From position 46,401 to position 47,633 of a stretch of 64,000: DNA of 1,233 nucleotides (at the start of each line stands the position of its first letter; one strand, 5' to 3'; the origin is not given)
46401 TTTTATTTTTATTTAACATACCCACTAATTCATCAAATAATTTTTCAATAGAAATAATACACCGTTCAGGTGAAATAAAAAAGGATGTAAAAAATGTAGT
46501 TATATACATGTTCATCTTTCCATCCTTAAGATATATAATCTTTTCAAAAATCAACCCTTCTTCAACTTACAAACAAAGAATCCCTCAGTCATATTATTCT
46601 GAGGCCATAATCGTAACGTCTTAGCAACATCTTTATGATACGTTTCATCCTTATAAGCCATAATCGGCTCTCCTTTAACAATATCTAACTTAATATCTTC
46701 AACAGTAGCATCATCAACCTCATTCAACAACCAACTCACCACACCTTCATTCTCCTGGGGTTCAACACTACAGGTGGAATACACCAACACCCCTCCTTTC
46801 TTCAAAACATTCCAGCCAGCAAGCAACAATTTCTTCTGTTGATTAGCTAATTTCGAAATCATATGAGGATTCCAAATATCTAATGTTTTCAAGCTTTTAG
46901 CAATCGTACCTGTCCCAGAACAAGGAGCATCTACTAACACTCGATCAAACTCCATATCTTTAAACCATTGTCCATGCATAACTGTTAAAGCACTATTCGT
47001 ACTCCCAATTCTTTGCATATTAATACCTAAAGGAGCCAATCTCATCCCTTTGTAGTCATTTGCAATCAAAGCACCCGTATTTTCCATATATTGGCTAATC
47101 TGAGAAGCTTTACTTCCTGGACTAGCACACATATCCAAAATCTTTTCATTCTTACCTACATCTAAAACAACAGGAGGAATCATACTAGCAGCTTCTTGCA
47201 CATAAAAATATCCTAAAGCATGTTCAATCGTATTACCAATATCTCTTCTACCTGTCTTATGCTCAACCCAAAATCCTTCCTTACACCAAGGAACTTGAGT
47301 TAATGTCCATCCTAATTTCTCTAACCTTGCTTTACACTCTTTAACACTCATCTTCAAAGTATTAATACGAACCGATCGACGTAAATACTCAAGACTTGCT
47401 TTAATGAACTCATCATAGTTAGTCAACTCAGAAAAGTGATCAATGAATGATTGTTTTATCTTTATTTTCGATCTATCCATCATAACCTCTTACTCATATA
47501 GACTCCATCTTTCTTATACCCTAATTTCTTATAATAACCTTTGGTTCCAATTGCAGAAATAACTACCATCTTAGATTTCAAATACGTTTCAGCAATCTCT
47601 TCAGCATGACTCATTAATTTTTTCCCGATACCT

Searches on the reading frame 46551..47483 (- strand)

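Call 87: search_protein_families(library=pfam, proteins=[window:46551-47483:-], max_evalue=0.001)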
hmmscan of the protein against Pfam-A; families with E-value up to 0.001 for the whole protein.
window:46551-47483:- (310 aa): 3 families
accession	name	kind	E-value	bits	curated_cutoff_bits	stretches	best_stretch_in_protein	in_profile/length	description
PF01189.24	Methyltr_RsmB-F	-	1.2e-50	172.4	27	1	105-308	2-199/199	16S rRNA methyltransferase RsmB/F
PF17125.10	Methyltr_RsmF_N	-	3.9e-19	69.3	34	1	12-98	4-86/86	N-terminal domain of 16S rRNA methyltransferase RsmF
PF22458.1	RsmF-B_ferredox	-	4.6e-05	23.9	27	1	25-75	19-69/74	Methyltr_RsmF/B-like, ferredoxin-like domain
